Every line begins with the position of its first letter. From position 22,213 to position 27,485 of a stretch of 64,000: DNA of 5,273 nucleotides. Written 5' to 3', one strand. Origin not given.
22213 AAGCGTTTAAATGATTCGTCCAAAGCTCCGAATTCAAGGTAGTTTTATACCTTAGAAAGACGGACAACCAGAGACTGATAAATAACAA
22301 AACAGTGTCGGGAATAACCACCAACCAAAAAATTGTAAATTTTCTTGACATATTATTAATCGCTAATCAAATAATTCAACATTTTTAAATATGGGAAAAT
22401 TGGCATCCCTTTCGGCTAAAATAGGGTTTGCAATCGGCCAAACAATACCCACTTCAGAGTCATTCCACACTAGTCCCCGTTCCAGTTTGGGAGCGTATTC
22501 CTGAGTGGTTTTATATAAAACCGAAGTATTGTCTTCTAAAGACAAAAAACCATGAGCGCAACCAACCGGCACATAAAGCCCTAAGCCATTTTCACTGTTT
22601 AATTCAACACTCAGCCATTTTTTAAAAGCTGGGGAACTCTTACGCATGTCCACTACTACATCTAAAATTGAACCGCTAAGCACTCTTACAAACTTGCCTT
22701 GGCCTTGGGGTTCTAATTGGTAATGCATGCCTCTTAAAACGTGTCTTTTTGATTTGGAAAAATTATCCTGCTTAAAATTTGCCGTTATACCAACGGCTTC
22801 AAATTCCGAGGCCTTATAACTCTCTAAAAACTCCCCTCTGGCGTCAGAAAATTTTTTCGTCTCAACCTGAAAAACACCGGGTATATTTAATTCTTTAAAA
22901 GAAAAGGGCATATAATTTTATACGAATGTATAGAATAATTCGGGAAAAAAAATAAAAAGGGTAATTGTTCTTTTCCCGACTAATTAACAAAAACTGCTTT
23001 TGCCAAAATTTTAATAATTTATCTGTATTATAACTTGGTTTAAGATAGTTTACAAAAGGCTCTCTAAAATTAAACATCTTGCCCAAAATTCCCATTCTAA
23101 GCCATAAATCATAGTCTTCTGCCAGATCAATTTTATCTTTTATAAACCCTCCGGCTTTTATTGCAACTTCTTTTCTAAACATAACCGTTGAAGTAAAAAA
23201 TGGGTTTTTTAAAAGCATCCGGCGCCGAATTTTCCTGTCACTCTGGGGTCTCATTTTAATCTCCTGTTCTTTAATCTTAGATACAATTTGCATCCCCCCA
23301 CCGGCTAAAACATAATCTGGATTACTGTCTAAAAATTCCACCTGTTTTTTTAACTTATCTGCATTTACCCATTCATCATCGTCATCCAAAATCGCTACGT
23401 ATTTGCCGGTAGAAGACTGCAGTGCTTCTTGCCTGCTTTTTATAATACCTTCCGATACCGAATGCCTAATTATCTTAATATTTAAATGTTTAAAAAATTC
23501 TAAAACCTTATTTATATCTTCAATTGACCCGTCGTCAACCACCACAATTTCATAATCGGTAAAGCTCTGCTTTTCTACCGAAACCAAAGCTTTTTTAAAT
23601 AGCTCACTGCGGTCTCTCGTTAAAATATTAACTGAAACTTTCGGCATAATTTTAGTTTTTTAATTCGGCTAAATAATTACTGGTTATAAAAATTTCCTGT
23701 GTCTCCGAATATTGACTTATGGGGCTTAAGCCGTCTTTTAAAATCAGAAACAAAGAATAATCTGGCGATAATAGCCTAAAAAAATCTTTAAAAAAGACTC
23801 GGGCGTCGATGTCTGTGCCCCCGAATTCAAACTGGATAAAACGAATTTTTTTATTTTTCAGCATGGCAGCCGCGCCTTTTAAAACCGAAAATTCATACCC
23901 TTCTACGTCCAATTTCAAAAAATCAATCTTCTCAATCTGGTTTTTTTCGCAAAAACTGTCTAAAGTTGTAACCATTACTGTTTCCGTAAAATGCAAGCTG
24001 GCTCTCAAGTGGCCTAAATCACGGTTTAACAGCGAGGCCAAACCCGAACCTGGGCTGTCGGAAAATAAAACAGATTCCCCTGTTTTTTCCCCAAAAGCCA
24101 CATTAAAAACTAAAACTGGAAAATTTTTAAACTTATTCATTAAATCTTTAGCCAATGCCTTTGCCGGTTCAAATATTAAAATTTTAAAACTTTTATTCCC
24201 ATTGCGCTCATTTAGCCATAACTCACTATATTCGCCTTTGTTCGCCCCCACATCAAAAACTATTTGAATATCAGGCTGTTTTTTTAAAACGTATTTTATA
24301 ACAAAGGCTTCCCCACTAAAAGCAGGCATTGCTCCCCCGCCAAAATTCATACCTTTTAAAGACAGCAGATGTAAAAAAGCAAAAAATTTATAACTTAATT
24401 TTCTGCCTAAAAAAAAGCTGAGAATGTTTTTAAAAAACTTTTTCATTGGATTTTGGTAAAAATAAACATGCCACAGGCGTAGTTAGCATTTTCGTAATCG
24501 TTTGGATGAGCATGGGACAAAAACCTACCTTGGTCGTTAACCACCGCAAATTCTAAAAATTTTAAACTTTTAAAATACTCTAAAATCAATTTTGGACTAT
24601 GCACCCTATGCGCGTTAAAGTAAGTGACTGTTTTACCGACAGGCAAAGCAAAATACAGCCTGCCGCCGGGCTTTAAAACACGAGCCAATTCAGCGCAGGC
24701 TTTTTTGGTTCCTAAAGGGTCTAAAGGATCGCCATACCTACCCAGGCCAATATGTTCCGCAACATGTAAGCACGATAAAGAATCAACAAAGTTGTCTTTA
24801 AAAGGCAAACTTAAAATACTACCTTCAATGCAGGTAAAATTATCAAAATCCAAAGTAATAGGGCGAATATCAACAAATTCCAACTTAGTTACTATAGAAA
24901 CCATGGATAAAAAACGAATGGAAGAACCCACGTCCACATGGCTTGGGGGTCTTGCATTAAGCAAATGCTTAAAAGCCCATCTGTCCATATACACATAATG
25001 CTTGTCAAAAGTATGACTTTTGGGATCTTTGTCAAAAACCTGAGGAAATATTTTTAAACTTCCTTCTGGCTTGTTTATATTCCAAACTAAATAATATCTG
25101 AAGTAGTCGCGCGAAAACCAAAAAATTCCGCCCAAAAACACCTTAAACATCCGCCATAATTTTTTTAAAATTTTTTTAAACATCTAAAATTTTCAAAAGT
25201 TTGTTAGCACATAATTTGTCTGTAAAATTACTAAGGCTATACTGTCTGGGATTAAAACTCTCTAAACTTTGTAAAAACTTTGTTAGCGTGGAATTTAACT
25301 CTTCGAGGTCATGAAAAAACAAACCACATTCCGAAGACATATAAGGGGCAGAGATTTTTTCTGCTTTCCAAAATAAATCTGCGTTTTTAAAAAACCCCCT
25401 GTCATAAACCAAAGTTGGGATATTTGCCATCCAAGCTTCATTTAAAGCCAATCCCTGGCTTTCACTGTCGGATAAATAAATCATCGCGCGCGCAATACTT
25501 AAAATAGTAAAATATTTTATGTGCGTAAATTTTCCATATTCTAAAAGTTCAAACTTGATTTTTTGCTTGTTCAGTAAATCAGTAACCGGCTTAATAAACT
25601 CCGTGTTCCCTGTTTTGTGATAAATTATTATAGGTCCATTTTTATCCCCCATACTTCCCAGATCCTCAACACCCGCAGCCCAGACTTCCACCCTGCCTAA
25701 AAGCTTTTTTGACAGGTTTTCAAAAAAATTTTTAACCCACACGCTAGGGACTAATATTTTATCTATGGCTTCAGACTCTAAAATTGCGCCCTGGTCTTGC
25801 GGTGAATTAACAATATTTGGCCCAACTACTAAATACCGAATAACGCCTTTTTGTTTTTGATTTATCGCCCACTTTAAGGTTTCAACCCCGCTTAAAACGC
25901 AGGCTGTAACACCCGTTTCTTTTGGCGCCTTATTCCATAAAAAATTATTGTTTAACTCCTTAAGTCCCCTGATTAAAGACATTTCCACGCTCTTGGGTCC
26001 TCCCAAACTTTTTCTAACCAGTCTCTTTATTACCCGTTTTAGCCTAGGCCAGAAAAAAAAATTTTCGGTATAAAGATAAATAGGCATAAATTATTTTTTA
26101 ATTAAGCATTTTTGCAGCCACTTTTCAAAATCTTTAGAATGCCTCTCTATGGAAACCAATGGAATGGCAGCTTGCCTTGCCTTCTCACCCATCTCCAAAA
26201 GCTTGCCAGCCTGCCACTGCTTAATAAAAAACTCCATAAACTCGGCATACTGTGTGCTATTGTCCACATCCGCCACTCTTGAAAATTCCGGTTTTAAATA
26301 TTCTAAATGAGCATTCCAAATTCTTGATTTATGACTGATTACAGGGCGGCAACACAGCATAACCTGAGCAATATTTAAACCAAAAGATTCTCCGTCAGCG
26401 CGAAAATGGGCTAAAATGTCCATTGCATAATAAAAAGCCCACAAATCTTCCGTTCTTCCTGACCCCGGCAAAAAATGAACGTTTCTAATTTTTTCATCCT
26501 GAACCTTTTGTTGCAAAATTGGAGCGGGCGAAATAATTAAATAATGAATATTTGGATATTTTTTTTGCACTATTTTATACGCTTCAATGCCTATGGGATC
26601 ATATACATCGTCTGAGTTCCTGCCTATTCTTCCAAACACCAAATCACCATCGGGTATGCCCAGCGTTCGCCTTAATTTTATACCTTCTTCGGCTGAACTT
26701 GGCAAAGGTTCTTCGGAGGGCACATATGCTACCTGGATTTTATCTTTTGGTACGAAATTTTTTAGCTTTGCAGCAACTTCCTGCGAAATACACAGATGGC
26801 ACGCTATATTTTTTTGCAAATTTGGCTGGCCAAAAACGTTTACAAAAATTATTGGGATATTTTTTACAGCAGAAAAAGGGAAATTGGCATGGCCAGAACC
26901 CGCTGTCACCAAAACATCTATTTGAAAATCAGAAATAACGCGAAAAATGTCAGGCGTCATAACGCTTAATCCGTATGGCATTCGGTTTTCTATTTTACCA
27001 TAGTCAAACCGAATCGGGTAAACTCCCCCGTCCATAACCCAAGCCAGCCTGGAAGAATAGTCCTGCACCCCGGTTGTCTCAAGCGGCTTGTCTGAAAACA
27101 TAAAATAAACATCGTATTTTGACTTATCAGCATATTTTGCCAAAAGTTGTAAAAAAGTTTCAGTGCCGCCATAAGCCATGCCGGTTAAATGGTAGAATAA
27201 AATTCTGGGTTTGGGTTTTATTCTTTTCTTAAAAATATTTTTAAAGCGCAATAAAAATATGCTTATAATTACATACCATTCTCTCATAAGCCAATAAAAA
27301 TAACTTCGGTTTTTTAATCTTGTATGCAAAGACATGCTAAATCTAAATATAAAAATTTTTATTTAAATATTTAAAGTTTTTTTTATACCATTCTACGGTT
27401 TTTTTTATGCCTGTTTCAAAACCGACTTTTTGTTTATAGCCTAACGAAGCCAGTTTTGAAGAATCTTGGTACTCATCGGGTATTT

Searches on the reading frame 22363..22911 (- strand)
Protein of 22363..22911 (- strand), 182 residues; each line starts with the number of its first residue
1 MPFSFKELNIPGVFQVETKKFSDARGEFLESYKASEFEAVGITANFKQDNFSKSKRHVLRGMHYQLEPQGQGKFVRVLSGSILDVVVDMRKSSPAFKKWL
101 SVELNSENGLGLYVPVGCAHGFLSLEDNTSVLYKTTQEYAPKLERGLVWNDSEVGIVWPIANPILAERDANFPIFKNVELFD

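Call 22: search_protein_families(library=pfam, proteins=[window:22363-22911:-], max_evalue=0.001)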
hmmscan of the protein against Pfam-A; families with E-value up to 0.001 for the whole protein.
window:22363-22911:- (182 aa): 1 family
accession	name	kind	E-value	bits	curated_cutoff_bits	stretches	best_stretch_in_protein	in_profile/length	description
PF00908.23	dTDP_sugar_isom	-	5.1e-65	218.7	27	1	8-176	2-167/168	dTDP-4-dehydrorhamnose 3,5-epimerase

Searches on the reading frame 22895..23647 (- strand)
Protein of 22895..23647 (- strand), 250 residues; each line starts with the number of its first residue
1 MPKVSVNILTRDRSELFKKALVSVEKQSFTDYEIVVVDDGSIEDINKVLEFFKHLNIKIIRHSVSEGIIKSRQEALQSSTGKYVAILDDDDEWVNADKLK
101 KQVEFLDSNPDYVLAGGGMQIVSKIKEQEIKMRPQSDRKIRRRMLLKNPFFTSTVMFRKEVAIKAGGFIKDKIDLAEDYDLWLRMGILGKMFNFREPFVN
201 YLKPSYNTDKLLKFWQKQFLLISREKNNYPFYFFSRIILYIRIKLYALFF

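Call 22: search_protein_families(library=pfam, proteins=[window:22895-23647:-], max_evalue=0.001)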
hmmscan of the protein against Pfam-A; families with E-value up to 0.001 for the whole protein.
window:22895-23647:- (250 aa): 4 families
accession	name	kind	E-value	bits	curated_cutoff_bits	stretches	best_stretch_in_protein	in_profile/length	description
PF00535.33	Glycos_transf_2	-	6.9e-23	81.8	23.3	1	5-160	1-162/168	Glycosyl transferase family 2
PF10111.15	Glyco_tranf_2_2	-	1.3e-08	35.1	27.3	1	26-232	22-245/276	Glycosyltransferase like family 2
PF13632.12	Glyco_trans_2_3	-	1.4e-06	28.7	27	1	83-240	1-160/198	Glycosyl transferase family group 2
PF13641.12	Glyco_tranf_2_3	-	4.9e-06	27.2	27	1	2-189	1-198/230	Glycosyltransferase like family 2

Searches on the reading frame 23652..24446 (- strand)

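Call 22: search_protein_families(library=pfam, proteins=[window:23652-24446:-], max_evalue=0.001)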
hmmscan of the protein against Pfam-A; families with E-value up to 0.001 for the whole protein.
window:23652-24446:- (264 aa): 1 family
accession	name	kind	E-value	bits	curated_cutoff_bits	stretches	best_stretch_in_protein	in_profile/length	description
PF05050.19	Methyltransf_21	-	3.2e-21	76.6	22.7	1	65-215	1-154/173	Methyltransferase FkbM domain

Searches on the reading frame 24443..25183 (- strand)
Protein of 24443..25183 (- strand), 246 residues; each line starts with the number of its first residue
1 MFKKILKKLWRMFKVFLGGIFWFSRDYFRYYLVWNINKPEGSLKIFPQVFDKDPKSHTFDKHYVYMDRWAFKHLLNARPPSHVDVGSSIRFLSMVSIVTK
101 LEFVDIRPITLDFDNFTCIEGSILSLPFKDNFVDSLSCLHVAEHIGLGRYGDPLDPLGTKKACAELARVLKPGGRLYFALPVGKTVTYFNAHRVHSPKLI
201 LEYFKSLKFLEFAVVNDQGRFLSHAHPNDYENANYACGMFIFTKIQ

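Call 22: search_protein_families(library=pfam, proteins=[window:24443-25183:-], max_evalue=0.001)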
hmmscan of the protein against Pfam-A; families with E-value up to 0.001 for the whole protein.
window:24443-25183:- (246 aa): 2 families
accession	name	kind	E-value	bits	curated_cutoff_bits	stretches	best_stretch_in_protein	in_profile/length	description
PF03269.20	DUF268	-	2.4e-13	50.8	25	1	135-197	65-127/176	Caenorhabditis protein of unknown function, DUF268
PF08241.18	Methyltransf_11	-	2.5e-08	34.9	21.2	1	116-178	44-95/95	Methyltransferase domain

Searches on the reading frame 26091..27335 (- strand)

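Call 22: search_protein_families(library=pfam, proteins=[window:26091-27335:-], max_evalue=0.001)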
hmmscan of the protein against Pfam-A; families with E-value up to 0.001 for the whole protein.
window:26091-27335:- (414 aa): 2 families
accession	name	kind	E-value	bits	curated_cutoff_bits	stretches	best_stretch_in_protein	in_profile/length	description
PF00534.26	Glycos_transf_1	-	5.1e-08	33.1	26.4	1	222-388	6-171/172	Glycosyl transferases group 1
PF13692.12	Glyco_trans_1_4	-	3.6e-06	27.7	27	1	250-336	21-107/142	Glycosyl transferases group 1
